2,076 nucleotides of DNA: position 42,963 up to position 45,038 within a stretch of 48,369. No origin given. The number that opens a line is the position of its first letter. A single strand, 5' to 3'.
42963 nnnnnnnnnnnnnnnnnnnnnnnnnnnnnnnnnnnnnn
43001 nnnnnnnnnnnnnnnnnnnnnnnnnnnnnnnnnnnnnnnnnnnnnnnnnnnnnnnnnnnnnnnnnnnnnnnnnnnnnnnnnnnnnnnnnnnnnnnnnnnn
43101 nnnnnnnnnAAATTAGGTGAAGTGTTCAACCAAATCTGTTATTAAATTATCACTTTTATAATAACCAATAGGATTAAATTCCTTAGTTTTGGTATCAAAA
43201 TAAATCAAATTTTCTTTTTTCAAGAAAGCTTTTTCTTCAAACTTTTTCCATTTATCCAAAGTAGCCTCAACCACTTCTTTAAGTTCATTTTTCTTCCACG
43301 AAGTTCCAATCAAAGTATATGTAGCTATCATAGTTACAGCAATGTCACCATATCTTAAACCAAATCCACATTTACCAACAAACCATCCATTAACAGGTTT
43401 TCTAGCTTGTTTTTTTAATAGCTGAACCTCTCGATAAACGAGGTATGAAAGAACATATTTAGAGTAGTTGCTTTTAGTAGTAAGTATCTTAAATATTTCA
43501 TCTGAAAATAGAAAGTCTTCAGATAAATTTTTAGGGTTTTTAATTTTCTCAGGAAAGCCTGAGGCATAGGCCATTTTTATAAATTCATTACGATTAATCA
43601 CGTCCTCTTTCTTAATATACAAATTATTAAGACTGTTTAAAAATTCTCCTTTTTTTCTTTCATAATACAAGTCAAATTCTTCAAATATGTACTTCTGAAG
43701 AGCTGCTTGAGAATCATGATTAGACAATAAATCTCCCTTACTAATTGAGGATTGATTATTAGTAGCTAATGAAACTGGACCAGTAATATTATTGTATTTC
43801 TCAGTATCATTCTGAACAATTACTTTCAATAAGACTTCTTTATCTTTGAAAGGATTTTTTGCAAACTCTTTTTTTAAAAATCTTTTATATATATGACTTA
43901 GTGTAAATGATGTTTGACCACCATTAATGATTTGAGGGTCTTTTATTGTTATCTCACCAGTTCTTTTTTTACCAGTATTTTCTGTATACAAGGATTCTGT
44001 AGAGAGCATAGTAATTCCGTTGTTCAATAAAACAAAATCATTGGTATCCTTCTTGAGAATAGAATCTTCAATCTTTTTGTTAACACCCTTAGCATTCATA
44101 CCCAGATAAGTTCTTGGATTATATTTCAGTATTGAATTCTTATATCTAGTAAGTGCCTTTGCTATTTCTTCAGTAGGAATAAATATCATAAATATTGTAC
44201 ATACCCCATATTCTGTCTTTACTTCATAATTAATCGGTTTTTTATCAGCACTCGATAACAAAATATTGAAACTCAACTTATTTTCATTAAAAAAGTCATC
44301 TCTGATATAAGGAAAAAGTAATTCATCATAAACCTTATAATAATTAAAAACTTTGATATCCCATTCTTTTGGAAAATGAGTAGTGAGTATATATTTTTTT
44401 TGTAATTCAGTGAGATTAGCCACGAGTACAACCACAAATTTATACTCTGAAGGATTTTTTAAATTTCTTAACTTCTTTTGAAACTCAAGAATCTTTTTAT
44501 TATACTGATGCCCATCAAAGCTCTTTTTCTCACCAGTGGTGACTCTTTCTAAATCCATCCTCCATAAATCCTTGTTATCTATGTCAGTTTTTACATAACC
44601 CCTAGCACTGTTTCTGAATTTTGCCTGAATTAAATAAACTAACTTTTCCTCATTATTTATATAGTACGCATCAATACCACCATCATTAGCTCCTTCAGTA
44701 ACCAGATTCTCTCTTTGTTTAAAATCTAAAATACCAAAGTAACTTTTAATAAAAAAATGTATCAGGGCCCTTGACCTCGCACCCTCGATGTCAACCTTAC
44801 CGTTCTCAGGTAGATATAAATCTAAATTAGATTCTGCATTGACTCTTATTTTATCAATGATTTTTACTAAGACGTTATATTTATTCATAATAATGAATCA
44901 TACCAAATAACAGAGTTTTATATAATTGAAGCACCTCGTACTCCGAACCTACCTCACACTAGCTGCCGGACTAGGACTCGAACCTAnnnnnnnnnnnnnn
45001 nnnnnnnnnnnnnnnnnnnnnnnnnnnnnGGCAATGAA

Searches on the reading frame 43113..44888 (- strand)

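Call 3: search_protein_families(library=pfam, proteins=[window:43113-44888:-], max_evalue=0.01)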
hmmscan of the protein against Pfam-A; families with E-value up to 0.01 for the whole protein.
window:43113-44888:- (591 aa): 1 family
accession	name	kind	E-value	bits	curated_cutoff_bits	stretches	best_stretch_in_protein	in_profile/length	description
PF10592.14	AIPR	-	9.9e-36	124.4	25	1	255-553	2-302/308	AIPR protein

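Call 4: search_protein_families(library=ncbifam, proteins=[window:43113-44888:-], max_evalue=0.01)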
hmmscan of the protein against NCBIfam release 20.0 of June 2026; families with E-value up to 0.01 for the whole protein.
window:43113-44888:- (591 aa): 1 family
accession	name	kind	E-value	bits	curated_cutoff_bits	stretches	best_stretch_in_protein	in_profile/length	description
NF041935.1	MzaE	equivalog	4.7e-14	51.8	1050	1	225-401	215-385/593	MZA anti-phage system associated AIPR family protein MzaE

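Call 37: search_protein_families(library=padloc, proteins=[window:43113-44888:-], max_evalue=0.001)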
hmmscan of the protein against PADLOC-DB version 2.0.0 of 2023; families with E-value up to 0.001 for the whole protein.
window:43113-44888:- (591 aa): 1 family
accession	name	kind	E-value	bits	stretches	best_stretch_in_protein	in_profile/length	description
PDLC02357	AbiU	-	5.2e-35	119.6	1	250-530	241-480/537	AbiU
